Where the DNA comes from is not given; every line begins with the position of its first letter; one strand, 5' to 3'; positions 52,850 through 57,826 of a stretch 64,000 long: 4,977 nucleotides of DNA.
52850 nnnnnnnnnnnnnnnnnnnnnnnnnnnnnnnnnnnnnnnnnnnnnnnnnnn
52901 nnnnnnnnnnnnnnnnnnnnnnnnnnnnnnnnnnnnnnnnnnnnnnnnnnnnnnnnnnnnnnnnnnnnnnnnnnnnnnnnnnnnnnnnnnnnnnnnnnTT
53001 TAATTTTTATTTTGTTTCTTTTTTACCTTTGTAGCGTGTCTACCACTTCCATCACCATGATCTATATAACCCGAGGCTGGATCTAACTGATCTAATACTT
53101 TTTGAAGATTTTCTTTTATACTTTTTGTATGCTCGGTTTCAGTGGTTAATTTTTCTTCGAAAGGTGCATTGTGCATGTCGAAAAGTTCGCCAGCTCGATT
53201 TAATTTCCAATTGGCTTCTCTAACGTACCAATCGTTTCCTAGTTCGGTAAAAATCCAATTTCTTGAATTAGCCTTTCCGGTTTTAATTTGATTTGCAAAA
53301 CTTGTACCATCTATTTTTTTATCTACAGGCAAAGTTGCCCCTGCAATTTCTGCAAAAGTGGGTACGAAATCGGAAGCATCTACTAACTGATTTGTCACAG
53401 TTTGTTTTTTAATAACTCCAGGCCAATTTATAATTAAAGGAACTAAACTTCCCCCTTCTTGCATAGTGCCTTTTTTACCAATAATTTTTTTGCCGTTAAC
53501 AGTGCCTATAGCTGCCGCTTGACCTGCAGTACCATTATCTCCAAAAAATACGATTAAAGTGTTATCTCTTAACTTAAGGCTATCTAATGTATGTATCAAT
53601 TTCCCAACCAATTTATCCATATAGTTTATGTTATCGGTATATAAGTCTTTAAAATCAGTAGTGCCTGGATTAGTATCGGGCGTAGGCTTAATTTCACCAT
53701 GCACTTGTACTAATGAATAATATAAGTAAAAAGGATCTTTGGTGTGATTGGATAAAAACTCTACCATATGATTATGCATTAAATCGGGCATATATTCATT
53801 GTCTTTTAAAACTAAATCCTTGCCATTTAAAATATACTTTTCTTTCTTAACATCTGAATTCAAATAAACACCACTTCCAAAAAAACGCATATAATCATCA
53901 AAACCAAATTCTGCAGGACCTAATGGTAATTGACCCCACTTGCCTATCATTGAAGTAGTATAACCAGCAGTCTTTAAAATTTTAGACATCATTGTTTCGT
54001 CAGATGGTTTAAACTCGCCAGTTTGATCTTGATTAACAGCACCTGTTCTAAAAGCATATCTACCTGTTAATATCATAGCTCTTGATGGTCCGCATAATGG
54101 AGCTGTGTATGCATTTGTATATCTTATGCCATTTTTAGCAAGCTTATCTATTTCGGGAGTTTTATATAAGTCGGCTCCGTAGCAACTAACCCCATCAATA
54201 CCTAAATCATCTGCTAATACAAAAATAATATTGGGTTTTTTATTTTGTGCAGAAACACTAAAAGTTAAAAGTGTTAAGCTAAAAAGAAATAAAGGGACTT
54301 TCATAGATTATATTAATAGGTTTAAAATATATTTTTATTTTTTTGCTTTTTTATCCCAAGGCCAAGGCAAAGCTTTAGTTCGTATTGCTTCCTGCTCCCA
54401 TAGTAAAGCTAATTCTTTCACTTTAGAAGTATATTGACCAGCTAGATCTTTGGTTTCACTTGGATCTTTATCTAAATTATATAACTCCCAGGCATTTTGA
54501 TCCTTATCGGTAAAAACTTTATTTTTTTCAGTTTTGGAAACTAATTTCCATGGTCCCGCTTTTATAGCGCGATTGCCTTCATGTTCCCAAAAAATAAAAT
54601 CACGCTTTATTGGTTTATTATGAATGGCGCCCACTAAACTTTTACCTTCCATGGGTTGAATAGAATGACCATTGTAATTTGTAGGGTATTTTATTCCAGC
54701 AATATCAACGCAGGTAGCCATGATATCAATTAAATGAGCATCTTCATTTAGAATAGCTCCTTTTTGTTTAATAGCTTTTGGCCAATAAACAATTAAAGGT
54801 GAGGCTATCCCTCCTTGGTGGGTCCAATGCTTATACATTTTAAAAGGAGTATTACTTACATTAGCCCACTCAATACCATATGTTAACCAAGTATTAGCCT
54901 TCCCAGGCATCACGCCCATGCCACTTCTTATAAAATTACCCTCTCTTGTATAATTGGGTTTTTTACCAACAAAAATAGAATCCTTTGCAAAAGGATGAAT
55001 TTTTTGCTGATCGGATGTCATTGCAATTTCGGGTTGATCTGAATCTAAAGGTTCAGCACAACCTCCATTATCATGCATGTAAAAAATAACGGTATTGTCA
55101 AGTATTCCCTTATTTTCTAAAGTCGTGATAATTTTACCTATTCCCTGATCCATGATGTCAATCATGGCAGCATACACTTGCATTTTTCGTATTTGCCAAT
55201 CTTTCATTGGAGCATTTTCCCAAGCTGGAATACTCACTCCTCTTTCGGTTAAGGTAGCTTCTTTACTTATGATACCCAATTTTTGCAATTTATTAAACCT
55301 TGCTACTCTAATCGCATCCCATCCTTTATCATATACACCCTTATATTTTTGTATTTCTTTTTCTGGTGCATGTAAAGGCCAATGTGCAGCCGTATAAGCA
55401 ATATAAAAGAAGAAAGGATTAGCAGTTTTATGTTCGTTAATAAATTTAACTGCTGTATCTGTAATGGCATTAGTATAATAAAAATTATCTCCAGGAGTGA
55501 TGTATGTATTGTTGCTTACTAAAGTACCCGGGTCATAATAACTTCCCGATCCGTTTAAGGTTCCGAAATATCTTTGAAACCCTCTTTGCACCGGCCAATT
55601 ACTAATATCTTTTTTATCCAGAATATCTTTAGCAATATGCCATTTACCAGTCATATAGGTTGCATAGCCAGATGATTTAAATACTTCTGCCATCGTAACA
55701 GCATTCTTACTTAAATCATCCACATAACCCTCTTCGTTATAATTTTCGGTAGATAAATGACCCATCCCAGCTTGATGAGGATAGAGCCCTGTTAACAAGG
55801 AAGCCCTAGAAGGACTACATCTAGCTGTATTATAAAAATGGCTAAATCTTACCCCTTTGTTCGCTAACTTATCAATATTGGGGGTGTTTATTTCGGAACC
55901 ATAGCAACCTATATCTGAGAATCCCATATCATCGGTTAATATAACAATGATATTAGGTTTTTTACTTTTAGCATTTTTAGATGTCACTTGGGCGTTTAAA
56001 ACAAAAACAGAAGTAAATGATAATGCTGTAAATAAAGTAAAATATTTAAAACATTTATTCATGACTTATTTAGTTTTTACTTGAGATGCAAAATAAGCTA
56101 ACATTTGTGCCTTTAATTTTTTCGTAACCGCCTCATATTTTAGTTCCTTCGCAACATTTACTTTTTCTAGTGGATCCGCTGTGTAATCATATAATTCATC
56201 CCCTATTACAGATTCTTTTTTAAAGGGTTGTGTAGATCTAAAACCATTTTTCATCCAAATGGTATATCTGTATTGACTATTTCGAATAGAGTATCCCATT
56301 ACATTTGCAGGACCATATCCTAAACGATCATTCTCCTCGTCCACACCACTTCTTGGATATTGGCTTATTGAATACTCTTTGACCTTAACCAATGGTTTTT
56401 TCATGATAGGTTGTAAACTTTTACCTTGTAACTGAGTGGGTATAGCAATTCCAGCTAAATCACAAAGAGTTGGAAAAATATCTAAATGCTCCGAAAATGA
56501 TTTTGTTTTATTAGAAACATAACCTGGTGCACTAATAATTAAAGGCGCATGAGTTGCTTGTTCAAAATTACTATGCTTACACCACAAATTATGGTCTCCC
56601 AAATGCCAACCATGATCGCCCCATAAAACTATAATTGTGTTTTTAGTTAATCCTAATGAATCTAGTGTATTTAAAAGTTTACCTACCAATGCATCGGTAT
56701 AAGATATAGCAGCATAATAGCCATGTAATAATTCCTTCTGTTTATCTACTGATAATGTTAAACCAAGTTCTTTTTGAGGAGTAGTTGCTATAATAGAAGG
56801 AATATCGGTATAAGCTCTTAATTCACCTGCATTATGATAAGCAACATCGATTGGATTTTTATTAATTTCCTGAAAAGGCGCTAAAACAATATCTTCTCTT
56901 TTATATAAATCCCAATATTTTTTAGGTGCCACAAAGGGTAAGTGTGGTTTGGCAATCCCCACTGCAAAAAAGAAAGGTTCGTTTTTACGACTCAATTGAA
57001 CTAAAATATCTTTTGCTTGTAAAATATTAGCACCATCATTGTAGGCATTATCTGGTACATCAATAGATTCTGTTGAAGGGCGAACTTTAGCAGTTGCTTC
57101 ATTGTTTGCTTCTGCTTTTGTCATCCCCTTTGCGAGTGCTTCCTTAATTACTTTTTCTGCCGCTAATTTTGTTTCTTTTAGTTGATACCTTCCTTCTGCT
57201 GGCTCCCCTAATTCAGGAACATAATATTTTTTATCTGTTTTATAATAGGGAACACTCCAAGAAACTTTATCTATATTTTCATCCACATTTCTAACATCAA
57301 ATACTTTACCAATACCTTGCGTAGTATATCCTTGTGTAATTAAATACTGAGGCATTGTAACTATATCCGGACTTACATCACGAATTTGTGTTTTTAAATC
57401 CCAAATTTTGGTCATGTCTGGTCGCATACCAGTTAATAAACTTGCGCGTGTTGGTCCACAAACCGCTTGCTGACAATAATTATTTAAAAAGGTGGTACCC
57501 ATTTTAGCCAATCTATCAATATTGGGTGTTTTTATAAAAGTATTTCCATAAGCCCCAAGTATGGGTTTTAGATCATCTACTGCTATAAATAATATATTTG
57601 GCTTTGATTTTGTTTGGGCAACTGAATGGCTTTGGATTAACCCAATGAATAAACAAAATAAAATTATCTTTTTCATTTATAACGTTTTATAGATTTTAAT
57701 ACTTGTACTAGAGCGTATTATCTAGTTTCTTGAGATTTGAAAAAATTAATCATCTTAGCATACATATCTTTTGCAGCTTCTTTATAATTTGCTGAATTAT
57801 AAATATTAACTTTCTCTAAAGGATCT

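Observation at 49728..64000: Self-contained PUL for a sulfated uronic-acid polymer: PL38-like lyase, KduI, four sulfatases and FGE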

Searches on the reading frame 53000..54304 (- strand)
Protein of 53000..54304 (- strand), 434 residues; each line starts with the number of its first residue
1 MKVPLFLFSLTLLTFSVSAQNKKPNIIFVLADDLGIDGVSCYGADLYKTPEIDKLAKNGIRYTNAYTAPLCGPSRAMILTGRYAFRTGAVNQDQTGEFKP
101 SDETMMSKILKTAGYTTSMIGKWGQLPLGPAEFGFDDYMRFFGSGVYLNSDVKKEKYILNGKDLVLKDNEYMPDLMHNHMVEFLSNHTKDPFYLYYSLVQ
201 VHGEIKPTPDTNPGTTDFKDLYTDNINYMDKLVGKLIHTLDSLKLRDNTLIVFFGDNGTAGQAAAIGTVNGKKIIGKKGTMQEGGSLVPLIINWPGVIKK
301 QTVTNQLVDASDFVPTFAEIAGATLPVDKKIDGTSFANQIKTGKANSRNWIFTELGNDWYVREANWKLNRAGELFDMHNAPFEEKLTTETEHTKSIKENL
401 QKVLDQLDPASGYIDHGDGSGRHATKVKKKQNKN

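Call 3: search_protein_families(library=pfam, proteins=[window:53000-54304:-])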
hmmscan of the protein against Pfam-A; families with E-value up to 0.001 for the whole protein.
window:53000-54304:- (434 aa): 3 families
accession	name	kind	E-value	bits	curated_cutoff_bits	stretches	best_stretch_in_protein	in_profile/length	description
PF00884.28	Sulfatase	-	2.2e-57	195.1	25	1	24-322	1-300/301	Sulfatase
PF16347.10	SGSH_C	-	1e-11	45.6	29.3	1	279-407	9-151/154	N-sulphoglucosamine sulphohydrolase, C-terminal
PF01663.27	Phosphodiest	-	2.5e-07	31.1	23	1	35-289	5-249/342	Type I phosphodiesterase / nucleotide pyrophosphatase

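Call 17: search_solved_structures(query=window:53000-54304:-, max_evalue=1e-10)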
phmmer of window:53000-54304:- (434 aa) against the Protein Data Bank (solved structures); distinct sequences matched with E-value up to 1e-10: 76 (the best 60 are shown).
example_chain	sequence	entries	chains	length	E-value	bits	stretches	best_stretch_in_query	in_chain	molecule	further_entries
9hh3_A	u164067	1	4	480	1.9e-48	168.8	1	19-381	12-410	Sulfatase, family S1-19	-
9hh2_A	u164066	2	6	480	5.8e-47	163.9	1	19-381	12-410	Sulfatase, family S1-19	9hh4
8eg3_A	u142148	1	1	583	9.7e-45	156.6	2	1-124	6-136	Steryl-sulfatase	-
7stt_A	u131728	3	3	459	1.3e-44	156.1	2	21-206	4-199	N-acetylgalactosamine-6-sulfatase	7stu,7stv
6bia_A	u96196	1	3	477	7.5e-44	153.6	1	18-336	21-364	Sulfatase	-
1p49_A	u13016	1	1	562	1.3e-43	152.9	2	22-124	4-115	STERYL-SULFATASE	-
6s20_C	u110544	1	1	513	3.3e-42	148.2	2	20-131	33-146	N-acetylgalactosamine-6-O-sulfatase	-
9fo1_A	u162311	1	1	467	4.5e-42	147.8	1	23-341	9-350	k-carrageenan sulfatase S1_16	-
6b0j_A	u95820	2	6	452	2.3e-41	145.4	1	22-337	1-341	Iota-carrageenan sulfatase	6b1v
6b0k_A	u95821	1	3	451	2.4e-41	145.4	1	22-337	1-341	Iota-carrageenan sulfatase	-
7oze_AAA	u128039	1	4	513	3.5e-41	144.9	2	17-130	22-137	Putative secreted sulfatase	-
7p26_AAA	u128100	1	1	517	1.2e-39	139.8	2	19-130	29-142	Putative arylsulfatase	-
6prm_A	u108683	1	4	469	2.3e-38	135.6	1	21-382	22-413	exo-4S-kappa carrageenan S1 sulfatase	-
3ed4_A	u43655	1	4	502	1e-37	133.4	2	16-205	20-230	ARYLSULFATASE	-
6psm_A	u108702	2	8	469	5.2e-37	131.1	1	21-382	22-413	exo-4S-kappa carrageenan S1 sulfatase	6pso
5g2v_A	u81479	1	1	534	3e-36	128.6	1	20-209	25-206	N-ACETYLGLUCOSAMINE-6-SULFATASE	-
6j66_A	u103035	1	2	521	1.2e-18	70.6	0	20-124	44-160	Chondroitin sulfate/dermatan sulfate 4-O-endosulfatase protein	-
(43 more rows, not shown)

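Call 56: search_protein_families(library=ncbifam, proteins=[window:53000-54304:-], max_evalue=0.00001)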
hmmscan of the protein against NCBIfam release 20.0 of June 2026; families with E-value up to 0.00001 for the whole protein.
window:53000-54304:- (434 aa): 5 families
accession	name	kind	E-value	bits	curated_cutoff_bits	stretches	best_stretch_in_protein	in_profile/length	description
NF010322.0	PRK13759.1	equivalog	6.8e-44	150.2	481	2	19-139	2-120/486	arylsulfatase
TIGR03417.1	chol_sulfatase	equivalog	5.8e-33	114.5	433.45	2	22-123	1-101/500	choline-sulfatase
NF045661.1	HdlasePehA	equivalog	5.7e-21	74.7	900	2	23-124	2-101/506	phosphoric/sulfuric ester hydrolase PehA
NF052527.1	Mn_arylsulf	exception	8.5e-20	71.1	850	2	23-157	1-131/479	manganese-dependent arylsulfatase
NF053595.1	LptchSynLtaSGpos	equivalog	6.6e-08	31.6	970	1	138-323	354-528/626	lipoteichoic acid synthase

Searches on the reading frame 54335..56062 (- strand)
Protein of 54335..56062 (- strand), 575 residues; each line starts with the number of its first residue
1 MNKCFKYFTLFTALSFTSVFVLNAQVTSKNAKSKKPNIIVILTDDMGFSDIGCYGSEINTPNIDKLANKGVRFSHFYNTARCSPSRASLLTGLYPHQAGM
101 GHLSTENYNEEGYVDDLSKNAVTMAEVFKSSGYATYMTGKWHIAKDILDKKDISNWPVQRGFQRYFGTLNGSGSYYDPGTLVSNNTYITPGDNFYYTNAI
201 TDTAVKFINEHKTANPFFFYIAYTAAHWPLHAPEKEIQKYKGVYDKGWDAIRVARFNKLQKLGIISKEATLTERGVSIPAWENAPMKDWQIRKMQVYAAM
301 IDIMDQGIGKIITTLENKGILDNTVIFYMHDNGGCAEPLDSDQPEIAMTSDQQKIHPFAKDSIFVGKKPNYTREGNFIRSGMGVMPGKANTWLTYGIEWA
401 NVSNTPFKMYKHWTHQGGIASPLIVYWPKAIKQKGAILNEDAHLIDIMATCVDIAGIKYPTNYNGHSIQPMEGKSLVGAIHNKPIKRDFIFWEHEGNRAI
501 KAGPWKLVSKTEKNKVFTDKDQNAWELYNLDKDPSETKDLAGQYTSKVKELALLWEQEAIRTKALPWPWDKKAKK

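Call 3: search_protein_families(library=pfam, proteins=[window:54335-56062:-])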
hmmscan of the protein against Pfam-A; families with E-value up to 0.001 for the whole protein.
window:54335-56062:- (575 aa): 3 families
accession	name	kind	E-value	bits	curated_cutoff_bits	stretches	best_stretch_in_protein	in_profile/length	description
PF00884.28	Sulfatase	-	8e-62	209.7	25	1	36-457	1-301/301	Sulfatase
PF16347.10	SGSH_C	-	7.6e-14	52.6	29.3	1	411-545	8-136/154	N-sulphoglucosamine sulphohydrolase, C-terminal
PF01663.27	Phosphodiest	-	7.9e-05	22.8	23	1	39-100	2-62/342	Type I phosphodiesterase / nucleotide pyrophosphatase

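Call 16: search_solved_structures(query=window:54335-56062:-, max_evalue=1e-10)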
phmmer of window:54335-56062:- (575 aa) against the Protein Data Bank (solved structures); distinct sequences matched with E-value up to 1e-10: 75 (the best 60 are shown).
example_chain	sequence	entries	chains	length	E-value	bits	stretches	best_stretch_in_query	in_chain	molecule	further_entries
7all_AAA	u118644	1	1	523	2.7e-125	422.4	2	30-337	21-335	Arylsulfatase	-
1hdh_A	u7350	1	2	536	8.8e-85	288.6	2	33-336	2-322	Arylsulfatase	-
4cxk_A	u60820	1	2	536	3.5e-84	286.6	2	33-336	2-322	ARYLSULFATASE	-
4cxs_A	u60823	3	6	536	1.4e-83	284.6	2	33-336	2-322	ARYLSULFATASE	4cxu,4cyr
5aj9_A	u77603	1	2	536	1.7e-83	284.4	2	33-336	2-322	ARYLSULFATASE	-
4cys_A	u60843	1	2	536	2.3e-83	283.9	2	33-336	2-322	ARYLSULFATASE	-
7stt_A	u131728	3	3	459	3.1e-47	164.6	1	33-337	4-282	N-acetylgalactosamine-6-sulfatase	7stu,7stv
9fo1_A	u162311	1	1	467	9.9e-47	163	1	34-241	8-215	k-carrageenan sulfatase S1_16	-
9hh3_A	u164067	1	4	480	1.7e-39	139.1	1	32-246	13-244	Sulfatase, family S1-19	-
6prm_A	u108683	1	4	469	1.3e-38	136.2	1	32-243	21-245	exo-4S-kappa carrageenan S1 sulfatase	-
6bia_A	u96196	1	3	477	1.6e-38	135.9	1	30-246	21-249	Sulfatase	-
1fsu_A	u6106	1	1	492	2.7e-38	135.1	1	33-247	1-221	N-ACETYLGALACTOSAMINE-4-SULFATASE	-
9hh2_A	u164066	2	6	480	3.5e-38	134.7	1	32-246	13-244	Sulfatase, family S1-19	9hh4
6psm_A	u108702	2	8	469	3.5e-37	131.4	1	32-243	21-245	exo-4S-kappa carrageenan S1 sulfatase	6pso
5g2v_A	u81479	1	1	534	4.1e-37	131.2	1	31-227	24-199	N-ACETYLGLUCOSAMINE-6-SULFATASE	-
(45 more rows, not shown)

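Call 56: search_protein_families(library=ncbifam, proteins=[window:54335-56062:-], max_evalue=0.00001)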
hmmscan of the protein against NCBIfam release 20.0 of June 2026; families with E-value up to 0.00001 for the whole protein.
window:54335-56062:- (575 aa): 4 families
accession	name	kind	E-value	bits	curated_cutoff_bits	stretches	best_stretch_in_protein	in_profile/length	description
NF010322.0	PRK13759.1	equivalog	2.3e-48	164.9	481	3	31-143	2-107/486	arylsulfatase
TIGR03417.1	chol_sulfatase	equivalog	4e-30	105.2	433.45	2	34-333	1-291/500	choline-sulfatase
NF045661.1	HdlasePehA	equivalog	6.4e-24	84.4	900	1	35-95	2-64/506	phosphoric/sulfuric ester hydrolase PehA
NF052527.1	Mn_arylsulf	exception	7.2e-23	81.2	850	1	35-143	1-103/479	manganese-dependent arylsulfatase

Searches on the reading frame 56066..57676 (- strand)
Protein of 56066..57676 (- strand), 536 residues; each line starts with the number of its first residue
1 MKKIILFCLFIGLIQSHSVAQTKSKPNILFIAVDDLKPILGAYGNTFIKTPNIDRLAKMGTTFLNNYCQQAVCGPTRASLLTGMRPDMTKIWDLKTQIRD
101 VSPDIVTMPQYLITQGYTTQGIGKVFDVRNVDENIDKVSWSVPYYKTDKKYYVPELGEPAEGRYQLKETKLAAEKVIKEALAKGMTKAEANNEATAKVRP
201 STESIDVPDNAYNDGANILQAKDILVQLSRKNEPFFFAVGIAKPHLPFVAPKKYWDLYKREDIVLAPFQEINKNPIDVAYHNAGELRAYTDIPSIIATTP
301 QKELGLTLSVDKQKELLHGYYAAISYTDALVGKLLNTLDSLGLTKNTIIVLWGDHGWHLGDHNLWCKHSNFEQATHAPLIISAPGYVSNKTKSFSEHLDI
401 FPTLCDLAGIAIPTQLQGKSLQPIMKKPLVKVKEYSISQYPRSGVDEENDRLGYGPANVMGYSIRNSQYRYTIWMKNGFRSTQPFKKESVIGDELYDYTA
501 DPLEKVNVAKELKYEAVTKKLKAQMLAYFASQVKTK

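Call 3: search_protein_families(library=pfam, proteins=[window:56066-57676:-])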
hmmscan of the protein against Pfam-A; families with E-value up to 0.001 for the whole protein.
window:56066-57676:- (536 aa): 3 families
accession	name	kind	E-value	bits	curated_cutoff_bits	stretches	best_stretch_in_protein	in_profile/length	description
PF00884.28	Sulfatase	-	8.8e-43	147.2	25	1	26-410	1-301/301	Sulfatase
PF16347.10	SGSH_C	-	4.3e-15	56.6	29.3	1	360-428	1-71/154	N-sulphoglucosamine sulphohydrolase, C-terminal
PF01663.27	Phosphodiest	-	2e-05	24.8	23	0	321-357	185-221/342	Type I phosphodiesterase / nucleotide pyrophosphatase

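Call 15: search_solved_structures(query=window:56066-57676:-, max_evalue=1e-10)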
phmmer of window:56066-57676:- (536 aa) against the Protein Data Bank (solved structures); distinct sequences matched with E-value up to 1e-10: 68 (the best 60 are shown).
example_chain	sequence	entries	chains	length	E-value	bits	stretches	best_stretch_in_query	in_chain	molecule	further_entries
6hhm_A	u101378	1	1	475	6.7e-79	268.9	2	198-525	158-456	Arylsulfatase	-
5fql_A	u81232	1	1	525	3.7e-76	259.8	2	197-392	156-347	IDURONATE-2-SULFATASE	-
6ioz_A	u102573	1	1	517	8.7e-76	258.6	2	199-392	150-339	Iduronate 2-sulfatase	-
6fny_A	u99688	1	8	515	2.8e-37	131.6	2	213-414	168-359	Choline-sulfatase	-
7pth_A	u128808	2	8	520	9.2e-36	126.6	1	213-414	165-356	Choline sulfatase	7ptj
6g5z_A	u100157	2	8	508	4.2e-35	124.4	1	213-414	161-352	Choline-sulfatase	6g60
7oz8_AAA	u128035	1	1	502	2.3e-34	121.9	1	228-435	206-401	Choline-sulfatase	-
5g2v_A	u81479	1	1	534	9.4e-34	119.9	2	312-427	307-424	N-ACETYLGLUCOSAMINE-6-SULFATASE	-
6hr5_A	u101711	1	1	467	3.9e-32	114.6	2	221-429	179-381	Alpha-L-rhamnosidase/sulfatase (GH78)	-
3b5q_A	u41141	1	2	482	6.7e-31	110.5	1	313-525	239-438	Putative sulfatase yidJ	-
7p24_AAA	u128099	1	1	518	4e-30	108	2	305-427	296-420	Mucin-desulfating sulfatase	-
2vqr_A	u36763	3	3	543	9.6e-30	106.7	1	227-427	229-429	PUTATIVE SULFATASE | Multifunctional alkaline phosphatase superfamily protein pRL90232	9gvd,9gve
9s03_A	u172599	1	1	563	9.9e-30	106.7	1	305-427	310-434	Putative sulfatase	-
5g2t_A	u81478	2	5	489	2.4e-29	105.4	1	313-525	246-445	2-O GLYCOSAMINOGLYCAN SULFATASE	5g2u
2w8s_A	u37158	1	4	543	4.5e-28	101.2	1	228-426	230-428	PHOSPHONATE MONOESTER HYDROLASE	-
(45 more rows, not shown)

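Call 56: search_protein_families(library=ncbifam, proteins=[window:56066-57676:-], max_evalue=0.00001)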
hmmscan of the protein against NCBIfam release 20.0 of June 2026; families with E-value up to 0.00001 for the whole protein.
window:56066-57676:- (536 aa): 5 families
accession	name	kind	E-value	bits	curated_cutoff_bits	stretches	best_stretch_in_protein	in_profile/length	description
TIGR03417.1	chol_sulfatase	equivalog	1.5e-60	205.5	433.45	2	216-427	164-366/500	choline-sulfatase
NF010322.0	PRK13759.1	equivalog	1.9e-56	191.6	481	1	22-527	3-455/486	arylsulfatase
NF045661.1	HdlasePehA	equivalog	9.6e-43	146.5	900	2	224-528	191-484/506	phosphoric/sulfuric ester hydrolase PehA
NF052527.1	Mn_arylsulf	exception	1.3e-37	129.8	850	1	25-425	1-375/479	manganese-dependent arylsulfatase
NF053595.1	LptchSynLtaSGpos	equivalog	1.9e-09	36.7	970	1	314-412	424-530/626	lipoteichoic acid synthase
